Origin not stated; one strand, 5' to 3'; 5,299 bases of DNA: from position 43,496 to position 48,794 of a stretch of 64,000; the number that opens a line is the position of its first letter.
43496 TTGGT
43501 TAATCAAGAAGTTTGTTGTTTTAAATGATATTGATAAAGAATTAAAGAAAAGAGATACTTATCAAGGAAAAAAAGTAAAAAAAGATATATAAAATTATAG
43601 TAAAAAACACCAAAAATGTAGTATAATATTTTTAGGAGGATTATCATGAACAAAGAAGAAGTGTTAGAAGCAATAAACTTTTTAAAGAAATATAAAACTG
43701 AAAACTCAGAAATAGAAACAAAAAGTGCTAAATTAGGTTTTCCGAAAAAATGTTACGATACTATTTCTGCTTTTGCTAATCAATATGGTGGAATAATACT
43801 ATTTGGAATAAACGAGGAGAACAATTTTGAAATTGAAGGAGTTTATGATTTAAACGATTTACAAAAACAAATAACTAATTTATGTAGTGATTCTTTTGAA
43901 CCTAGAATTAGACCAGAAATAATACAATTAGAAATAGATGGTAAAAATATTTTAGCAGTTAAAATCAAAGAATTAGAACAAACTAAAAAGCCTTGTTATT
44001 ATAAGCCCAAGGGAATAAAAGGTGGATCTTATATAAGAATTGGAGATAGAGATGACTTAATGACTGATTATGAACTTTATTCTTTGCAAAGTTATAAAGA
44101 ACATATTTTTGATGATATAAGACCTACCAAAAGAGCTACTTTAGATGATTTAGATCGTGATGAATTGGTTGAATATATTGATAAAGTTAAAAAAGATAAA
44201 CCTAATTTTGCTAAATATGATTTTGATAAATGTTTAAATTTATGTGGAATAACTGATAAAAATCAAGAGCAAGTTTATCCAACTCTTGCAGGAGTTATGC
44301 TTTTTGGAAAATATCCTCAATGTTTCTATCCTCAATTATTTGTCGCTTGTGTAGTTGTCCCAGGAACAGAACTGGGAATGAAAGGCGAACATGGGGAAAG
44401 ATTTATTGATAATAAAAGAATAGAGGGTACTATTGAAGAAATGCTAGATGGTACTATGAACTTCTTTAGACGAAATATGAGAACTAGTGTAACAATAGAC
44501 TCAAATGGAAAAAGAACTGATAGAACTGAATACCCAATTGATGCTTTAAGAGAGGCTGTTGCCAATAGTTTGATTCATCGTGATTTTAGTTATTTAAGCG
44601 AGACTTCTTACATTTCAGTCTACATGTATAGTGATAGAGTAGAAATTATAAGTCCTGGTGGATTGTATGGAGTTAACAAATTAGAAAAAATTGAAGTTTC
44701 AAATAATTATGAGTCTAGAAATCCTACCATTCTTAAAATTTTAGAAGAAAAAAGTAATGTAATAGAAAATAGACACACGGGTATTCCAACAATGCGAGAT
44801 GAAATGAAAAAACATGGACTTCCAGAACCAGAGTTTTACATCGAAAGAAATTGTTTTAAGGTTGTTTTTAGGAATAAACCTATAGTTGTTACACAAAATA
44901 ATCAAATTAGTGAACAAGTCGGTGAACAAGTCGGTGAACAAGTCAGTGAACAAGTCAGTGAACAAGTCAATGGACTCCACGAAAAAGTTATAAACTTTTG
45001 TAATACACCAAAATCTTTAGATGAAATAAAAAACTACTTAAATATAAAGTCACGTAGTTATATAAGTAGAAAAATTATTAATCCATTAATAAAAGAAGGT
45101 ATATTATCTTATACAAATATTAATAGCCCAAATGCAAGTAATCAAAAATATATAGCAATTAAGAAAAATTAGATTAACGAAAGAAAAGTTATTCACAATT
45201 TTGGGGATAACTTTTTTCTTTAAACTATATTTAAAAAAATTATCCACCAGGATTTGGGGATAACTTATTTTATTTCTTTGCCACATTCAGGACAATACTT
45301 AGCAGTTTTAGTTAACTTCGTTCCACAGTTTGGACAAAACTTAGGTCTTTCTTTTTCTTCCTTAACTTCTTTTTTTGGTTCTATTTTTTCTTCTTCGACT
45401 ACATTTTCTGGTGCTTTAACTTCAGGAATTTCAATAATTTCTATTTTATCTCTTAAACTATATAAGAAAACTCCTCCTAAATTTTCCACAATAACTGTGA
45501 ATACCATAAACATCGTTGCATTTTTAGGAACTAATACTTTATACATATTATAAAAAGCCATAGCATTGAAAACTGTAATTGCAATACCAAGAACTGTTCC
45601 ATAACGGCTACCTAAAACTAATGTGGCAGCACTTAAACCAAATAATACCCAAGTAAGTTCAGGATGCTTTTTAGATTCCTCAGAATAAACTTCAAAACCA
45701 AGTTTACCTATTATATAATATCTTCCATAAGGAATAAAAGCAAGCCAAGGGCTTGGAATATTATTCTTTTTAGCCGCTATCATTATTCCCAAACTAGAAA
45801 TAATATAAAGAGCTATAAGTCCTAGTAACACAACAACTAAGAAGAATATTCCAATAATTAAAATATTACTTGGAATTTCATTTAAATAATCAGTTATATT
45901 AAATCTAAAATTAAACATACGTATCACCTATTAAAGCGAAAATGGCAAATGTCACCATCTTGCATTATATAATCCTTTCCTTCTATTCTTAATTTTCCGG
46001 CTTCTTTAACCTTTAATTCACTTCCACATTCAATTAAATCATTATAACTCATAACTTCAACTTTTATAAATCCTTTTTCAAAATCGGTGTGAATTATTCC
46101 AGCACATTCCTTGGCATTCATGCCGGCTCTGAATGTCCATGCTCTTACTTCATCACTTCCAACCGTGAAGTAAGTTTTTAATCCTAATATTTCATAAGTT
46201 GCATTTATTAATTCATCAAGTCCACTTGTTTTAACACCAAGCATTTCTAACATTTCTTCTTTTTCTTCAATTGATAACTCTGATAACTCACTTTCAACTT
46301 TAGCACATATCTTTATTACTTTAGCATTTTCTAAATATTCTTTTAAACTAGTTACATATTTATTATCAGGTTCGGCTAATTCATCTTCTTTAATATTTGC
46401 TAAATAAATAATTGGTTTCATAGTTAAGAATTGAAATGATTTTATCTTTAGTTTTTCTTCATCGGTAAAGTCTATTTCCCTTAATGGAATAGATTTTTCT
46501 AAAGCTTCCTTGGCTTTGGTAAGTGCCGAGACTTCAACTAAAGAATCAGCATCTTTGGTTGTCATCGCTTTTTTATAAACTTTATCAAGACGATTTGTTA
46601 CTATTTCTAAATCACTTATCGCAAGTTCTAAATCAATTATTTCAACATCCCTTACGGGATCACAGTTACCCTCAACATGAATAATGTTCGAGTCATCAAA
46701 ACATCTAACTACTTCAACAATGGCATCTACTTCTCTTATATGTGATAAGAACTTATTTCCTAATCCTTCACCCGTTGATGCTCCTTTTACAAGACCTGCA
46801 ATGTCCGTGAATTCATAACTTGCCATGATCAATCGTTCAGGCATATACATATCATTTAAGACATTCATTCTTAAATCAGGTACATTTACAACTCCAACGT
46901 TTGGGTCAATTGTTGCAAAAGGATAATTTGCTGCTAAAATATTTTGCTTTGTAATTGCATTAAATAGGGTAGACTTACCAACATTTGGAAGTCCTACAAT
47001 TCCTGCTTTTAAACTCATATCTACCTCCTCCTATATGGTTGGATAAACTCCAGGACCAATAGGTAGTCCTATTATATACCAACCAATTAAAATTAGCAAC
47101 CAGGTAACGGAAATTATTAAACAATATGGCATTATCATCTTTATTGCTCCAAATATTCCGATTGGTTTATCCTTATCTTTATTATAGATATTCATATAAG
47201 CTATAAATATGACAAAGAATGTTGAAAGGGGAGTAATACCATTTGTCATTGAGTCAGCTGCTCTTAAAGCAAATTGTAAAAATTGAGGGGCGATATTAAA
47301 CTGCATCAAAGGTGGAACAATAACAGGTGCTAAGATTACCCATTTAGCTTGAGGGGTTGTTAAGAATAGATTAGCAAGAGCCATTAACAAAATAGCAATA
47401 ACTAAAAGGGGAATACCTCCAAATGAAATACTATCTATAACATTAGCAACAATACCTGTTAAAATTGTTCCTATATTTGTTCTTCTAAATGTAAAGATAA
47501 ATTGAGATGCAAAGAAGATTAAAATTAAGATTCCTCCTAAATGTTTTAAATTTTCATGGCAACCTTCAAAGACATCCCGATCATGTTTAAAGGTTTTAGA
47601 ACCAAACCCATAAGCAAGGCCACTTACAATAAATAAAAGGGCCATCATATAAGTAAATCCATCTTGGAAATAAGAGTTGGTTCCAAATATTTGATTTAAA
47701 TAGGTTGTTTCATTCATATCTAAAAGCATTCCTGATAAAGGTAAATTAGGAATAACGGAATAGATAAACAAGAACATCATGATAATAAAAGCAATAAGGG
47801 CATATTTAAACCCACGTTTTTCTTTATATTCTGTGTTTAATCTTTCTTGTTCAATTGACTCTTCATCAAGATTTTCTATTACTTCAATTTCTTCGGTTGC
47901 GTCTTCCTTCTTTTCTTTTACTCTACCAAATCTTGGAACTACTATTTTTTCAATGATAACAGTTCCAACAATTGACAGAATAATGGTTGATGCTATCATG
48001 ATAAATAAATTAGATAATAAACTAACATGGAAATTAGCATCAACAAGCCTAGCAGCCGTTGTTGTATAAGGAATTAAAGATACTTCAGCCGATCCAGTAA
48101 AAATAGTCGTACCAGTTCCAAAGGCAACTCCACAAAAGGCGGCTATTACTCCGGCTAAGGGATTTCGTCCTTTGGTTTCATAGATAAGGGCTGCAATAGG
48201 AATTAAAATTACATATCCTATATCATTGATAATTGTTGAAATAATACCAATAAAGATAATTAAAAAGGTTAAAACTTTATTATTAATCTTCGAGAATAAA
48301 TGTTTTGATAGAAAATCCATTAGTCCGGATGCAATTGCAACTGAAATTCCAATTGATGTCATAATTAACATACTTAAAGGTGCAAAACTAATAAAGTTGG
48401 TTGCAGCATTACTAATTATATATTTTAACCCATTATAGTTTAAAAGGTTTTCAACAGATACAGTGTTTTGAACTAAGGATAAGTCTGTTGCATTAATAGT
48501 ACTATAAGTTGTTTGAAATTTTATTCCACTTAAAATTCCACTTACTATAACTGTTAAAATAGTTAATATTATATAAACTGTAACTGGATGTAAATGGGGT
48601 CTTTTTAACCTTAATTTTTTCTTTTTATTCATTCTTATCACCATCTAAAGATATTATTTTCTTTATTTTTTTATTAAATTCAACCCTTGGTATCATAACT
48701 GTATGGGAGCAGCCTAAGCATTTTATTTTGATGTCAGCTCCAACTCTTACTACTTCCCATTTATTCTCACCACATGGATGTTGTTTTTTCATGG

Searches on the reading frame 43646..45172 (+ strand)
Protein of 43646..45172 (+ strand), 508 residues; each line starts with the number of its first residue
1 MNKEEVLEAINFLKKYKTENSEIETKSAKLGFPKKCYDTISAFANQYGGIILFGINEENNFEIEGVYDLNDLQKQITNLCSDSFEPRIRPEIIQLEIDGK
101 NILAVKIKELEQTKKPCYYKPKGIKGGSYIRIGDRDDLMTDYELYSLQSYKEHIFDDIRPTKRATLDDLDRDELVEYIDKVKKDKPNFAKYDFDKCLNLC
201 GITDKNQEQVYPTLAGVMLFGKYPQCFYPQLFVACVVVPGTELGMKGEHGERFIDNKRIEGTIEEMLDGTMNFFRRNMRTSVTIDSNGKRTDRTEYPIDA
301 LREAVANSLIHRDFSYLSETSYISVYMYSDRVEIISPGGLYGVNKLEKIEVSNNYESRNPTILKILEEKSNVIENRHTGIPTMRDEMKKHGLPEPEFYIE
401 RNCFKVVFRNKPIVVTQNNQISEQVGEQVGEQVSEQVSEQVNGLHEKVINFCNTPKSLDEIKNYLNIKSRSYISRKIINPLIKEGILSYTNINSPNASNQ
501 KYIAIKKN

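Call 71: search_protein_families(library=pfam, proteins=[window:43646-45172:+], max_evalue=0.00001)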
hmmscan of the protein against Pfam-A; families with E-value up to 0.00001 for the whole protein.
window:43646-45172:+ (508 aa): 2 families
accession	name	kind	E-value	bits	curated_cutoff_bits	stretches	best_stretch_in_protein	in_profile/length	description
PF04326.19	SLFN_AlbA_2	-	9.1e-22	78.2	25.3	1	19-139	1-117/118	Schlafen, AlbA_2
PF13749.12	HATPase_c_4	-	2.3e-21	76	26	1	322-408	3-89/89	Putative ATP-dependent DNA helicase recG C-terminal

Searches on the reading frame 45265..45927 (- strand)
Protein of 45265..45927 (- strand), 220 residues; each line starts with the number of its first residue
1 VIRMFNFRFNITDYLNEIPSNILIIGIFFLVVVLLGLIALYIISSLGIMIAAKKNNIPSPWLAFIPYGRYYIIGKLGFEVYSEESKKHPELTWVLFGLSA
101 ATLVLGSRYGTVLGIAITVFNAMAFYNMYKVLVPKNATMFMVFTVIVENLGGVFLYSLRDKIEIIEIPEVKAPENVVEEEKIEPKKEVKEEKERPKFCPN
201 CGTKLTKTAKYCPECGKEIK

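Call 40: search_protein_families(library=pfam, proteins=[window:45265-45927:-], max_evalue=0.00001)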
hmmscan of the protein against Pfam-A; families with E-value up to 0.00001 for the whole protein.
window:45265-45927:- (220 aa): 2 families
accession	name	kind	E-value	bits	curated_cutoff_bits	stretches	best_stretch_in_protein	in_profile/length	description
PF13240.11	Zn_Ribbon_1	-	3e-08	33.7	25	1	197-218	1-22/23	zinc-ribbon domain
PF13248.11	Zn_ribbon_3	-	8.9e-06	25.4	27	0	198-219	5-26/26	zinc-ribbon domain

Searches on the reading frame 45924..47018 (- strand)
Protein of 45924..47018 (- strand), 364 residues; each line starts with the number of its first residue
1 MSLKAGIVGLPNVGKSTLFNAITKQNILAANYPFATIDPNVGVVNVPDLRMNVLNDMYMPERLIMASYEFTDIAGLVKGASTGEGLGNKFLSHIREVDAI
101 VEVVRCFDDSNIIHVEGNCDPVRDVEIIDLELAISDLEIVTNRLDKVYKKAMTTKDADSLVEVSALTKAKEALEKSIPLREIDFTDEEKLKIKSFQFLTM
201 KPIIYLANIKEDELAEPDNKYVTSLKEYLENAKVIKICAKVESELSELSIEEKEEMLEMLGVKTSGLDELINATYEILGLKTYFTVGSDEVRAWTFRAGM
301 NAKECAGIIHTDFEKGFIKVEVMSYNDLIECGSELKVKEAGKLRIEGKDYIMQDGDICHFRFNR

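Call 40: search_protein_families(library=pfam, proteins=[window:45924-47018:-], max_evalue=0.00001)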
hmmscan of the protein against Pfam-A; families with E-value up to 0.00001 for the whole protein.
window:45924-47018:- (364 aa): 3 families
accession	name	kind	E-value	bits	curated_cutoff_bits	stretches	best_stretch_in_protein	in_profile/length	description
PF06071.19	YchF-GTPase_C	-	1.6e-39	134.3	27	1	280-363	1-84/84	Protein of unknown function (DUF933)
PF01926.29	MMR_HSR1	-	3.3e-21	75.9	21.9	1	5-107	2-85/113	50S ribosome-binding GTPase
PF02421.24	FeoB_N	-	2.8e-08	33.9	27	1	6-53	4-51/156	Ferrous iron transport protein B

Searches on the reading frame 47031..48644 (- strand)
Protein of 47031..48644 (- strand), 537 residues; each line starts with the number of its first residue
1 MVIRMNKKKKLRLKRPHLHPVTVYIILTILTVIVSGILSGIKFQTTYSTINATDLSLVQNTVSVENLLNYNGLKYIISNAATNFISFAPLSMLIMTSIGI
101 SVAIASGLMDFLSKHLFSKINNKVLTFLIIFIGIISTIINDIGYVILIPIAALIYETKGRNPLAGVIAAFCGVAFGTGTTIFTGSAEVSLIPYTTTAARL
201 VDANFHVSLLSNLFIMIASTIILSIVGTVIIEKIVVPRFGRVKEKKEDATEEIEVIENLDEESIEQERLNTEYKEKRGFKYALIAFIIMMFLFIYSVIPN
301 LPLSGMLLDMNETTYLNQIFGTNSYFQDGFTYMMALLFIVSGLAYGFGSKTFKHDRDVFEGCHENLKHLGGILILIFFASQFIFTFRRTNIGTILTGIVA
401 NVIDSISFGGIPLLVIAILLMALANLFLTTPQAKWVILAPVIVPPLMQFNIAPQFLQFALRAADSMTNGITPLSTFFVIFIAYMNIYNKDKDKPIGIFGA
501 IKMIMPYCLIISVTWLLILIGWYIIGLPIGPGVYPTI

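Call 40: search_protein_families(library=pfam, proteins=[window:47031-48644:-], max_evalue=0.00001)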
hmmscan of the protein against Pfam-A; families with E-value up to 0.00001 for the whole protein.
window:47031-48644:- (537 aa): 1 family
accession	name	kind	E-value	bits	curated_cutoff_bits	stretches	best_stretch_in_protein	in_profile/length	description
PF03806.19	ABG_transport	-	6.5e-113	378.1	27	1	19-535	15-500/502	AbgT putative transporter family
